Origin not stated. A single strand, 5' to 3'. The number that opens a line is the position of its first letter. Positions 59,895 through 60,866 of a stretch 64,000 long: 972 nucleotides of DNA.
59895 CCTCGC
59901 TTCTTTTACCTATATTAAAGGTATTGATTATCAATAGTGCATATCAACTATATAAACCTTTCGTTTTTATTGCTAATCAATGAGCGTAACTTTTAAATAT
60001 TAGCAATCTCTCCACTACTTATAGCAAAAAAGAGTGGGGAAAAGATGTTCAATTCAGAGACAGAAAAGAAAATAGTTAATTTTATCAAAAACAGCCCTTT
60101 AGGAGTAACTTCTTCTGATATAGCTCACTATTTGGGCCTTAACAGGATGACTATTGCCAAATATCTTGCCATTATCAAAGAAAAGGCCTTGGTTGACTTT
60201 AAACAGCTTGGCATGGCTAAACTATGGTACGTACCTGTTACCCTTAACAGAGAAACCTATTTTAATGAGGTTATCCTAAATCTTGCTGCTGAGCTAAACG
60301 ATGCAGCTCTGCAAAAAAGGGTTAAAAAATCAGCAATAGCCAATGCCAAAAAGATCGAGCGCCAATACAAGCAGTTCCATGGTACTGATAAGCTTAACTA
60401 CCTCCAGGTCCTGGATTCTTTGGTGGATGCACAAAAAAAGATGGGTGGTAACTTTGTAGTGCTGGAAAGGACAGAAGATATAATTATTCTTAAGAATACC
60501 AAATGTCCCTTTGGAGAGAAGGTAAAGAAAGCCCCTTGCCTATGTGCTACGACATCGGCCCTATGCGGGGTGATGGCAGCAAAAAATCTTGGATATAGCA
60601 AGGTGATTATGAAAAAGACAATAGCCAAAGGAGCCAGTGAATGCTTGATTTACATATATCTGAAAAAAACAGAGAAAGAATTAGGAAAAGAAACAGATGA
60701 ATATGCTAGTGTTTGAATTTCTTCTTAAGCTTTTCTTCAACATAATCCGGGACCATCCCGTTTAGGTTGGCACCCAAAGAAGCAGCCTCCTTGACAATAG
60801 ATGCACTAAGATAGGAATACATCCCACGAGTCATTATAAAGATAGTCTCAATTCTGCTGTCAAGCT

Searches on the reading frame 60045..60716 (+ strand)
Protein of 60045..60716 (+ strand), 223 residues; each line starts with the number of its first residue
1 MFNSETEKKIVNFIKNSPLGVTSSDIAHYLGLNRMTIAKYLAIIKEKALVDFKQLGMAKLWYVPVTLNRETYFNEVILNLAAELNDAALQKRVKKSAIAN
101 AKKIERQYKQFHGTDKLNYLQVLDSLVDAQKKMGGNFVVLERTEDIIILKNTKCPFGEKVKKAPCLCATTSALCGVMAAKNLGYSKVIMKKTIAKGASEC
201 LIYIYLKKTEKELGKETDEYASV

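Call 68: search_protein_families(library=pfam, proteins=[window:60045-60716:+], max_evalue=0.00001)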
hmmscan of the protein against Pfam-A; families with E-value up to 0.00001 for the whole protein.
window:60045-60716:+ (223 aa): 1 family
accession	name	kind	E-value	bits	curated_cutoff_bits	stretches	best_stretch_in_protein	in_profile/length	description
PF18546.6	MetOD1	-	2.1e-15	57.4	23.8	1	105-204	38-141/142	Methanogen output domain 1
